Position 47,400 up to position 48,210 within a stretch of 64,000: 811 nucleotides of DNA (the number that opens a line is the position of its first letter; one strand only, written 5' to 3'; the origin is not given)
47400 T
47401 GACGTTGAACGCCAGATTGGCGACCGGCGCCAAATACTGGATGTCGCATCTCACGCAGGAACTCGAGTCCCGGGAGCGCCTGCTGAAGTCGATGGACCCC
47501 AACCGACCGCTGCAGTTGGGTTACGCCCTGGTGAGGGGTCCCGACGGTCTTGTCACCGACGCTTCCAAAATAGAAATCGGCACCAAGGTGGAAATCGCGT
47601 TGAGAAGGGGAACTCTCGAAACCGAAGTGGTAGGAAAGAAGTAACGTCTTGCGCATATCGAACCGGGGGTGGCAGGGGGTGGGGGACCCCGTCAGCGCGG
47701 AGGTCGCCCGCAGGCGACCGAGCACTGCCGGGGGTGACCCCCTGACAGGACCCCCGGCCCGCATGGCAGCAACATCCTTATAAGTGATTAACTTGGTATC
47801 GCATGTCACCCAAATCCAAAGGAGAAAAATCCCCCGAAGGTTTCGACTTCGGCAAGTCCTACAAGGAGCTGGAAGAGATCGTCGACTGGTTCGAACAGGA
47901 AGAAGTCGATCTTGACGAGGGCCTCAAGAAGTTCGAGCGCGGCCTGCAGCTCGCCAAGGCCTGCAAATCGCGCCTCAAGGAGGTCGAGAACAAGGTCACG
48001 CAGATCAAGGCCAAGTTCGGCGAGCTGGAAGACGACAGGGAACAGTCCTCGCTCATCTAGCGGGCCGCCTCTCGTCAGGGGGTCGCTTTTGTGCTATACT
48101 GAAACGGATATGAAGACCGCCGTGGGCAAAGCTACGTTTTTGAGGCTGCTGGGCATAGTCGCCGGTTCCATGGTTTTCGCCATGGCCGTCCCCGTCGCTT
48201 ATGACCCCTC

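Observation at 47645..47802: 158-nt G-run/C-run structured spacer inserted between xseA and xseB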

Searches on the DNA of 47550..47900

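Call 41: search_rna_families(source=window, start=47550, end=47900, threshold=evalue, max_evalue=10)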
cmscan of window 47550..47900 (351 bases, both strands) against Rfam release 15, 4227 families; matches with E-value up to 10: 2.
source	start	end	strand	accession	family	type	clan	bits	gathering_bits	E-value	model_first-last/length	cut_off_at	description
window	47723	47786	-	RF00285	snoZ6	Gene; snRNA; snoRNA; CD-box;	-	14.7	35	1.3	1-91/91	no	Z6 small nucleolar RNA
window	47644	47835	+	RF01957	NEAT1_3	Gene; lncRNA;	-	13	55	7.7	1-159/159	no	Nuclear enriched abundant transcript 1 conserved region 3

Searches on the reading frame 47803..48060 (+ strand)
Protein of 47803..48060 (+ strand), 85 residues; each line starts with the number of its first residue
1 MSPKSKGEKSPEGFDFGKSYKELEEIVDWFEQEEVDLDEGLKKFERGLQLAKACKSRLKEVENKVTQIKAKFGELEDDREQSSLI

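Call 7: search_protein_families(library=pfam, proteins=[window:47803-48060:+])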
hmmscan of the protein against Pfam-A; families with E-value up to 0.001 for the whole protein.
window:47803-48060:+ (85 aa): 3 families
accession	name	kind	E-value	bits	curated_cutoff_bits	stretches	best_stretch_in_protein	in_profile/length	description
PF02609.21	Exonuc_VII_S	-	8.4e-16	58.2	24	1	18-66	3-51/52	Exonuclease VII small subunit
PF10241.14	KxDL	-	0.00015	22.4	27.2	1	27-73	33-79/86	Uncharacterized conserved protein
PF09325.15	Vps5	-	0.00095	19.3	27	1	16-84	12-83/236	Vps5 C terminal like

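Call 14: find_encoding_contigs(protein=window:47803-48060:+, flank=3000, max_places=10)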
Protein window:47803-48060:+ (85 aa): no gene with exactly this product is on record in the collection.
